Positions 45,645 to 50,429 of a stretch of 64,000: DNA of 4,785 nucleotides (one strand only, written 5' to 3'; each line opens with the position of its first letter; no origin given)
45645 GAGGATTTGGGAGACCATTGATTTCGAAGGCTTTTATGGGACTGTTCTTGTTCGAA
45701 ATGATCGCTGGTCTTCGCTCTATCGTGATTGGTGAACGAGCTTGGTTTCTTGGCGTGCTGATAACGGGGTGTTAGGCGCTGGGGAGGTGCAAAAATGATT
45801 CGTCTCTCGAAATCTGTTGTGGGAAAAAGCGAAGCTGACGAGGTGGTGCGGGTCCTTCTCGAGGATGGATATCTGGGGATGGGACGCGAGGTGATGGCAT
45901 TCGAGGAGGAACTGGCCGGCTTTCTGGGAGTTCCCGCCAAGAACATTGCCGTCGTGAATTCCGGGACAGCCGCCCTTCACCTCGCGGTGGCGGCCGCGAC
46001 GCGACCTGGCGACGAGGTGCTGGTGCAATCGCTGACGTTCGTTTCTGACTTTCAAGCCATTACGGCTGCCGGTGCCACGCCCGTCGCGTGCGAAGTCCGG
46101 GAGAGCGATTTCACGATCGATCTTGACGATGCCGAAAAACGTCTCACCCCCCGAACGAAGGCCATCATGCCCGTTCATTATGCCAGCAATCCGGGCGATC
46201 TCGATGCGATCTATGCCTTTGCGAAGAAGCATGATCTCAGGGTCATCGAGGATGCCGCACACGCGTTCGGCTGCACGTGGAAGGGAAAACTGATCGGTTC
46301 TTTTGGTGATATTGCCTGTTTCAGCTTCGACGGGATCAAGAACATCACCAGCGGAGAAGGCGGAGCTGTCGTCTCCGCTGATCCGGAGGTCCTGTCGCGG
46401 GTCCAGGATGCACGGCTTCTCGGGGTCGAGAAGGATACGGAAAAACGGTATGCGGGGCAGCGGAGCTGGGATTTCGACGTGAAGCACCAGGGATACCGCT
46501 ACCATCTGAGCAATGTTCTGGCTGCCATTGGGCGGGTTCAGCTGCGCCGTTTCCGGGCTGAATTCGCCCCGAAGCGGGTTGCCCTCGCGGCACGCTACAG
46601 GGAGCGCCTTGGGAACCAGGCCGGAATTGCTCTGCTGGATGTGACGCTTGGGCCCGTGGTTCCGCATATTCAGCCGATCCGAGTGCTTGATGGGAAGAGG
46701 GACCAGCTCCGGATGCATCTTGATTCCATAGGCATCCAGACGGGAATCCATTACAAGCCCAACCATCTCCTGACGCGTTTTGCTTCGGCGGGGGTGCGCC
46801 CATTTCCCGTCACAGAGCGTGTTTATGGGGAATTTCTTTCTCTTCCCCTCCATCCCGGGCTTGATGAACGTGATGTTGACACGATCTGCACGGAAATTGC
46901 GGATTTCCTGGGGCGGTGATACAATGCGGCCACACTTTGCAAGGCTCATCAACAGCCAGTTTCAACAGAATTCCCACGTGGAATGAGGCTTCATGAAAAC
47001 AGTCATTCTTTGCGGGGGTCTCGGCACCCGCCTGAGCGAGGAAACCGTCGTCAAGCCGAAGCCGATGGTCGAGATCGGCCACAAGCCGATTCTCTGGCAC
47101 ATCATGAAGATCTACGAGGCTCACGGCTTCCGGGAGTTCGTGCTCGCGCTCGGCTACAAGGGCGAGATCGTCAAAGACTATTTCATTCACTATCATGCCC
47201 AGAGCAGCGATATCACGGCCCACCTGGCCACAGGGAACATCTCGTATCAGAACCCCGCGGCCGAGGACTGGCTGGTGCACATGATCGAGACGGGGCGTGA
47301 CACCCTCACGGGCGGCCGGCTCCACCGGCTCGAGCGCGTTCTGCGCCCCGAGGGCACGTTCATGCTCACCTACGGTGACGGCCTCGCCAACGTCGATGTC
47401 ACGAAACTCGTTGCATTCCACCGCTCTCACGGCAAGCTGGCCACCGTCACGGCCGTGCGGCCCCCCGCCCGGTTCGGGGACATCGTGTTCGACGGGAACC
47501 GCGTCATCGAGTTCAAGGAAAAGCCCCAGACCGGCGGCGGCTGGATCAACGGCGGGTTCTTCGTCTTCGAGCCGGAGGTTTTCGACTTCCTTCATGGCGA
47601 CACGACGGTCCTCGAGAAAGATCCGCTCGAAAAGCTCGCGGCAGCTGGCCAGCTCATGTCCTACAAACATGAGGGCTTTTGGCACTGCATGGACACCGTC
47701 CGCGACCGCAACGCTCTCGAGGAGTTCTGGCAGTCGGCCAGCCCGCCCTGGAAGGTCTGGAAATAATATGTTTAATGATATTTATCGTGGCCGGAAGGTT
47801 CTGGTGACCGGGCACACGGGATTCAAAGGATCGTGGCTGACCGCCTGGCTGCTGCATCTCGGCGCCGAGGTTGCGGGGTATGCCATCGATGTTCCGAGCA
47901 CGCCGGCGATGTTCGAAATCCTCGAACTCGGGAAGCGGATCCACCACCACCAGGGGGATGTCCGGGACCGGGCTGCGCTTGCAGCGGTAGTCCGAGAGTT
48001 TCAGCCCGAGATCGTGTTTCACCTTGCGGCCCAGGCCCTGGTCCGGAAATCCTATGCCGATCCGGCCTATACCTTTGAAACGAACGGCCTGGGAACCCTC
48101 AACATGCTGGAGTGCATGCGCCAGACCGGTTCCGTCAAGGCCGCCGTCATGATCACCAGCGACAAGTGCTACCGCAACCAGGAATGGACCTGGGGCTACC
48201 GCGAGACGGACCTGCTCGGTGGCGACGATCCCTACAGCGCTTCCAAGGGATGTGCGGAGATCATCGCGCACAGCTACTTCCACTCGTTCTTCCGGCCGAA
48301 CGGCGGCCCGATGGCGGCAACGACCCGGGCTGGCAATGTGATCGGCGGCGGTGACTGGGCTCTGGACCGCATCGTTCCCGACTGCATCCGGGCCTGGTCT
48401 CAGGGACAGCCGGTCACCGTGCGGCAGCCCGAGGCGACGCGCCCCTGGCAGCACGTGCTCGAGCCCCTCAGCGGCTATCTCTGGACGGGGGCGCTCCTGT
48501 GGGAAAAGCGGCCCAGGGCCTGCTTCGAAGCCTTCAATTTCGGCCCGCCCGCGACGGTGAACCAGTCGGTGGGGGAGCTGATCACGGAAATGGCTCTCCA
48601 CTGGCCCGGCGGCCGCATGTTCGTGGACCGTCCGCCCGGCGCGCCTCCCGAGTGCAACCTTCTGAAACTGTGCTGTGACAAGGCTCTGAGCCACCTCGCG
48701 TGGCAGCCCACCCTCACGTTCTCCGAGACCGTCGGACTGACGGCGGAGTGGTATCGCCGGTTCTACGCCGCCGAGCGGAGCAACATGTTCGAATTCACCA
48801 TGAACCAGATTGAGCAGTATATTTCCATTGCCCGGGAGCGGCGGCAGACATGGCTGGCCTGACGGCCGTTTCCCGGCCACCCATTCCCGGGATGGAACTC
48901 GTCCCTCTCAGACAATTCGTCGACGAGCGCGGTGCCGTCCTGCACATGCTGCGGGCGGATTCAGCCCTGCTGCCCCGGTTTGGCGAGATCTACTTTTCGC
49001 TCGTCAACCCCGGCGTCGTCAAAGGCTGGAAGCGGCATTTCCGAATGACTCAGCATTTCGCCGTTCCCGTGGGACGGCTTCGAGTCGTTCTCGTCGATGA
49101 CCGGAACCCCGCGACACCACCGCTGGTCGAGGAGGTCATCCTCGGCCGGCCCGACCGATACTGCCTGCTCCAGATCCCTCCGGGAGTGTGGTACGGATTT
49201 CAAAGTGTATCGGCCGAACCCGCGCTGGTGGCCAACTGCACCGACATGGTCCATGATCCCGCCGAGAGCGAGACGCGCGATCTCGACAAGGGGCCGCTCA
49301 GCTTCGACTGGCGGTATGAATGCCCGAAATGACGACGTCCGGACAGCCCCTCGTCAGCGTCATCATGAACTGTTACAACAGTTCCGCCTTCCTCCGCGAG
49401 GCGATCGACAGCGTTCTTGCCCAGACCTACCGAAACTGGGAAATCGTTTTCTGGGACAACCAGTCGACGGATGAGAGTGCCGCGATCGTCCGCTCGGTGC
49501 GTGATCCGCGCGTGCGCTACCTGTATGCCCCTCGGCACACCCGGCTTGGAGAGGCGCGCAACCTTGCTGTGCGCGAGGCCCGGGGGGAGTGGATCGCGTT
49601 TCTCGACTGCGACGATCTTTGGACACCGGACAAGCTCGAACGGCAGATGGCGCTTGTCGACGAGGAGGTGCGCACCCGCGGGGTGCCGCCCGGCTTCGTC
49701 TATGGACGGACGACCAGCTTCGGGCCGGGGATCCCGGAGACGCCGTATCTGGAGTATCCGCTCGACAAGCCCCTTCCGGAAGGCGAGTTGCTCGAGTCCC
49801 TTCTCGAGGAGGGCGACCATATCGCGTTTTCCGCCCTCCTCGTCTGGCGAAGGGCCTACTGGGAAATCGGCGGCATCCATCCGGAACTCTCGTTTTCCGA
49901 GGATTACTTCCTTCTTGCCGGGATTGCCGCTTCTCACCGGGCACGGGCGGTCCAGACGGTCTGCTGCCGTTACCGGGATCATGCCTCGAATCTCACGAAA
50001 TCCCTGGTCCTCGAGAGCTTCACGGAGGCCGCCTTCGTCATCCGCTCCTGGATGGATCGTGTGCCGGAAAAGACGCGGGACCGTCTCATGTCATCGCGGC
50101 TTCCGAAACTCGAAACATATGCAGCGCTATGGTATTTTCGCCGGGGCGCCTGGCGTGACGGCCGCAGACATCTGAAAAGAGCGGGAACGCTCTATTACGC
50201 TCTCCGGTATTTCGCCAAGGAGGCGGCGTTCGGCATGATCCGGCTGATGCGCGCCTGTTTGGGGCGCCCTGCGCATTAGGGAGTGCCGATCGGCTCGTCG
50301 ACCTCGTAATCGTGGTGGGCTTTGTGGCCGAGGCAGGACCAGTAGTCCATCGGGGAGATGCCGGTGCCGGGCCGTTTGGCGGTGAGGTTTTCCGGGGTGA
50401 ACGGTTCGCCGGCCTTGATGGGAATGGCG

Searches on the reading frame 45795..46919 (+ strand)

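Call 8: search_protein_families(library=pfam, proteins=[window:45795-46919:+], max_evalue=0.001)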
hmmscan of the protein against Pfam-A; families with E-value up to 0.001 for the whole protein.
window:45795-46919:+ (374 aa): 5 families
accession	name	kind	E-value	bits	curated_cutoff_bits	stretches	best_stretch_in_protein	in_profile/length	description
PF01041.23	DegT_DnrJ_EryC1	-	4.1e-91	306.3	19.8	1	12-368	5-359/360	DegT/DnrJ/EryC1/StrS aminotransferase family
PF00155.27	Aminotran_1_2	-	1.8e-11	44.3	19.7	1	35-160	46-192/361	Aminotransferase class I and II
PF01212.27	Beta_elim_lyase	-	2.5e-07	30.8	27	1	18-177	19-196/288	Beta-eliminating lyase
PF00266.25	Aminotran_5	-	4.4e-07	29.7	21.5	1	33-159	45-181/371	Aminotransferase class-V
PF01053.26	Cys_Met_Meta_PP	-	5.2e-06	25.7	27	1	36-157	57-177/381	Cys/Met metabolism PLP-dependent enzyme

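Call 17: search_protein_families(library=ncbifam, proteins=[window:45795-46919:+], max_evalue=0.001)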
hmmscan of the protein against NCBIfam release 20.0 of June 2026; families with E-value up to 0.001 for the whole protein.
window:45795-46919:+ (374 aa): 40 families (the best 25 are shown)
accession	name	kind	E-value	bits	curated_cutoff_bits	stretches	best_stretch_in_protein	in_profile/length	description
TIGR03588.1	PseC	equivalog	1.7e-76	257.6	423.5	1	2-370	2-378/380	UDP-4-amino-4,6-dideoxy-N-acetyl-beta-L-altrosamine transaminase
NF008658.2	PRK11658.1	equivalog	2.3e-67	227.3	631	1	3-372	6-377/379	UDP-4-amino-4-deoxy-L-arabinose aminotransferase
NF008687.0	PRK11706.1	equivalog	1e-55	189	375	1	1-371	1-373/375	dTDP-4-amino-4,6-dideoxygalactose transaminase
TIGR04181.1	NHT_00031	hypoth_equivalog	1e-50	172.6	420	1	3-351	2-357/359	LegC family aminotransferase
TIGR04427.1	PLP_DesI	equivalog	1e-43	150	650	1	30-366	51-377/390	dTDP-4-dehydro-6-deoxyglucose aminotransferase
NF011936.0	PRK15407.1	equivalog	3.9e-43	147.8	423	1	2-372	37-436/440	lipopolysaccharide biosynthesis protein RfbH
TIGR02379.1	ECA_wecE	subfamily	1.2e-41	142.8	434.85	1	49-372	47-375/376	dTDP-4-amino-4,6-dideoxy-D-glucose transaminase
NF004770.0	PRK06108.1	subfamily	2.8e-13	49.4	422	1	46-157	94-213/396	pyridoxal phosphate-dependent aminotransferase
NF005816.0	PRK07682.1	equivalog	3e-12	45.9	620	1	46-157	88-206/390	aminotransferase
NF006569.0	PRK09082.1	subfamily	1.3e-10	41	420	1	46-133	89-175/386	methionine aminotransferase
NF009079.0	PRK12414.1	subfamily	4.3e-10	39.2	481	1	38-133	80-174/384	methionine aminotransferase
NF041364.1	GntC_guanitoxin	equivalog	1.7e-09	37.1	415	1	46-155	58-175/356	guanitoxin biosynthesis PLP-dependent (S)-gamma-hydroxy-L-arginine cyclodehydratase GntC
NF041091.1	asp_aminotase_Arch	equivalog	4.3e-09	35.7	550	1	48-153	87-199/376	aspartate aminotransferase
NF006230.0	PRK08363.1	equivalog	5.2e-09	35.4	534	1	31-156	76-208/398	alanine aminotransferase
TIGR03947.1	viomycin_VioD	equivalog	6.9e-09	35.1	390.9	1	45-134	66-155/359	capreomycidine synthase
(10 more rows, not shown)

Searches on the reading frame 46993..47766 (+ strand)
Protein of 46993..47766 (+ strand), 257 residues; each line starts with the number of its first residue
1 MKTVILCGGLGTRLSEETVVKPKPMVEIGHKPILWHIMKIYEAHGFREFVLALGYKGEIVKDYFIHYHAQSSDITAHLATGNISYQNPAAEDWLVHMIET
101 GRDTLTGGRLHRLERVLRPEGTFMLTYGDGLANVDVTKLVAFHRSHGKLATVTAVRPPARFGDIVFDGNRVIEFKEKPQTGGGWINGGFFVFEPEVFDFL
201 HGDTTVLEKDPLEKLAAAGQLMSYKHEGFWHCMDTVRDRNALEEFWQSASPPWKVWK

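Call 8: search_protein_families(library=pfam, proteins=[window:46993-47766:+], max_evalue=0.001)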
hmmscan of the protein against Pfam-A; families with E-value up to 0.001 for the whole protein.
window:46993-47766:+ (257 aa): 2 families
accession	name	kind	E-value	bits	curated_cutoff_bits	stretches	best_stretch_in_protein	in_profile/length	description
PF00483.29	NTP_transferase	-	5.8e-21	75.6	21.2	1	2-215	1-209/245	Nucleotidyl transferase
PF12804.13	NTP_transf_3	-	6.2e-06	26.9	27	1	4-56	2-49/160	MobA-like NTP transferase domain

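Call 17: search_protein_families(library=ncbifam, proteins=[window:46993-47766:+], max_evalue=0.001)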
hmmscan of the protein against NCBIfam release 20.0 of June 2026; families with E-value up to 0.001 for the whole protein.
window:46993-47766:+ (257 aa): 20 families
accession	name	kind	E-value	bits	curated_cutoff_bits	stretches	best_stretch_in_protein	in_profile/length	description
TIGR02623.1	G1P_cyt_trans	equivalog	2.5e-112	374.5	300.25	1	1-256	1-255/255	glucose-1-phosphate cytidylyltransferase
TIGR03992.1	Arch_glmU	subfamily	3e-23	82.3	292.1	1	1-210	1-185/393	bifunctional sugar-1-phosphate nucleotidylyltransferase/acetyltransferase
NF052502.1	man1P_GTase_Rv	exception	1.2e-21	77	440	2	2-69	2-69/352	mannose-1-phosphate guanylyltransferase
NF049965.1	GlMnHpPGnyltfHddC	equivalog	1.9e-20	73.4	300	2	1-66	1-66/221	D-glycero-D-manno-heptose 1-phosphate guanosyltransferase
NF041313.1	UDPGP_AglF_Halo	equivalog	1.9e-15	56.9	400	1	1-64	1-64/234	UTP--glucose-1-phosphate uridylyltransferase AglF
NF045761.1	NAMPUrTaseMurU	equivalog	2.2e-13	50.6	250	1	1-64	1-64/226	N-acetylmuramate alpha-1-phosphate uridylyltransferase MurU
TIGR01208.1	rmlA_long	equivalog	1.8e-12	46.8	320.25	1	2-201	1-183/353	glucose-1-phosphate thymidylyltransferase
NF041173.1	Sug_nt_acttase_Thmprot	equivalog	1.6e-10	40.5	600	1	1-202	1-178/405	bifunctional sugar-1-phosphate nucleotidylyltransferase/acetyltransferase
NF041135.1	IPPtranDIPPsyn_Thcocales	equivalog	5.4e-09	35.5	580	1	1-71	1-67/419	bifunctional L-myo-inositol-1-phosphate cytidylyltransferase/CDP-L-myo-inositol myo-inositolphosphotransferase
TIGR01173.1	glmU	equivalog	1.3e-07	30.9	366.85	1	1-82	1-79/452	bifunctional UDP-N-acetylglucosamine diphosphorylase/glucosamine-1-phosphate N-acetyltransferase GlmU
TIGR02091.1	glgC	equivalog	1.6e-07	30.8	424.9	1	3-236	3-249/364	glucose-1-phosphate adenylyltransferase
NF003670.0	PRK05293.1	equivalog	1.8e-06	27.2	470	0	125-237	123-249/382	glucose-1-phosphate adenylyltransferase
TIGR01207.1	rmlA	equivalog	1.7e-05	24.1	360.65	1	2-199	1-182/286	glucose-1-phosphate thymidylyltransferase RfbA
NF002023.0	PRK00844.1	subfamily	2.3e-05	23.4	458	1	3-180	9-183/408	glucose-1-phosphate adenylyltransferase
NF010934.1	PRK14354.1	equivalog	3.9e-05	22.4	450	0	3-66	2-62/447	bifunctional UDP-N-acetylglucosamine diphosphorylase/glucosamine-1-phosphate N-acetyltransferase GlmU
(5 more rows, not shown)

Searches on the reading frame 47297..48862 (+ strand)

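Call 8: search_protein_families(library=pfam, proteins=[window:47297-48862:+], max_evalue=0.001)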
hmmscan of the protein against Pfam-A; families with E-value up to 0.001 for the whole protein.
window:47297-48862:+ (521 aa): 5 families
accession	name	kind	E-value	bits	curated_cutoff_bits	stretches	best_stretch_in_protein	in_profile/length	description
PF16363.11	GDP_Man_Dehyd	-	7.3e-35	121.4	27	1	169-387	1-226/332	GDP-mannose 4,6 dehydratase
PF01370.27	Epimerase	-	1.2e-29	103.8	20.9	1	168-389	1-216/240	NAD dependent epimerase/dehydratase family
PF02719.21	Polysacc_synt_2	-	9.6e-13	48.4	20.2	1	168-384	1-203/293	Polysaccharide biosynthesis protein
PF01073.25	3Beta_HSD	-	2.7e-07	30.3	22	1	169-288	1-116/280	3-beta hydroxysteroid dehydrogenase/isomerase family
PF04321.23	RmlD_sub_bind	-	4.3e-06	26.5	27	1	167-318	2-130/287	RmlD substrate binding domain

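Call 69: search_protein_families(library=ncbifam, proteins=[window:47297-48862:+], max_evalue=1e-10)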
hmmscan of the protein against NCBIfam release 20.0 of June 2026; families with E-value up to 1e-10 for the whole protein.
window:47297-48862:+ (521 aa): 8 families
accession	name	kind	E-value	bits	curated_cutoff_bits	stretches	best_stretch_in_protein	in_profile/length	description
TIGR02622.1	CDP_4_6_dhtase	equivalog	1.1e-141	472.1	278.45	1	162-509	1-352/352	CDP-glucose 4,6-dehydratase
TIGR01181.1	dTDP_gluc_dehyt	equivalog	7.2e-26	91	365.1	1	167-488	1-313/321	dTDP-glucose 4,6-dehydratase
TIGR04180.1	EDH_00030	hypoth_equivalog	9.7e-21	74.1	475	1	168-334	1-166/297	NAD-dependent 4,6-dehydratase LegB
TIGR01472.1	gmd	equivalog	1.2e-18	67.4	415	1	167-327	2-169/342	GDP-mannose 4,6-dehydratase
TIGR01179.1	galE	equivalog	1.5e-18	66.7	262.3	1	167-327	1-159/332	UDP-glucose 4-epimerase GalE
NF007582.0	PRK10217.1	equivalog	2.3e-14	53.3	698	1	166-387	2-229/355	dTDP-glucose 4,6-dehydratase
NF007490.0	PRK10084.1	subfamily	2.8e-12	46.3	649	0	167-277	2-114/361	dTDP-glucose 4,6-dehydratase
NF007956.0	PRK10675.1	subfamily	2.2e-11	43.5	394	1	167-323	2-159/338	UDP-glucose 4-epimerase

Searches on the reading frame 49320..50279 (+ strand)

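Call 38: search_protein_families(library=pfam, proteins=[window:49320-50279:+], max_evalue=0.0001)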
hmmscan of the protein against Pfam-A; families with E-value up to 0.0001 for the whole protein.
window:49320-50279:+ (319 aa): 4 families
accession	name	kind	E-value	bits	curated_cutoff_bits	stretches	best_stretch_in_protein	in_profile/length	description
PF00535.33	Glycos_transf_2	-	2.2e-33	116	23.3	1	13-116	1-106/168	Glycosyl transferase family 2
PF10111.15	Glyco_tranf_2_2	-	5.9e-15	55.9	27.3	1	23-114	13-107/276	Glycosyltransferase like family 2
PF13641.12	Glyco_tranf_2_3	-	3.8e-12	47.1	27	1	10-138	2-132/230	Glycosyltransferase like family 2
PF13704.12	Glyco_tranf_2_4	-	1.9e-05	25.5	27.5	1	33-104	11-87/98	Glycosyl transferase family 2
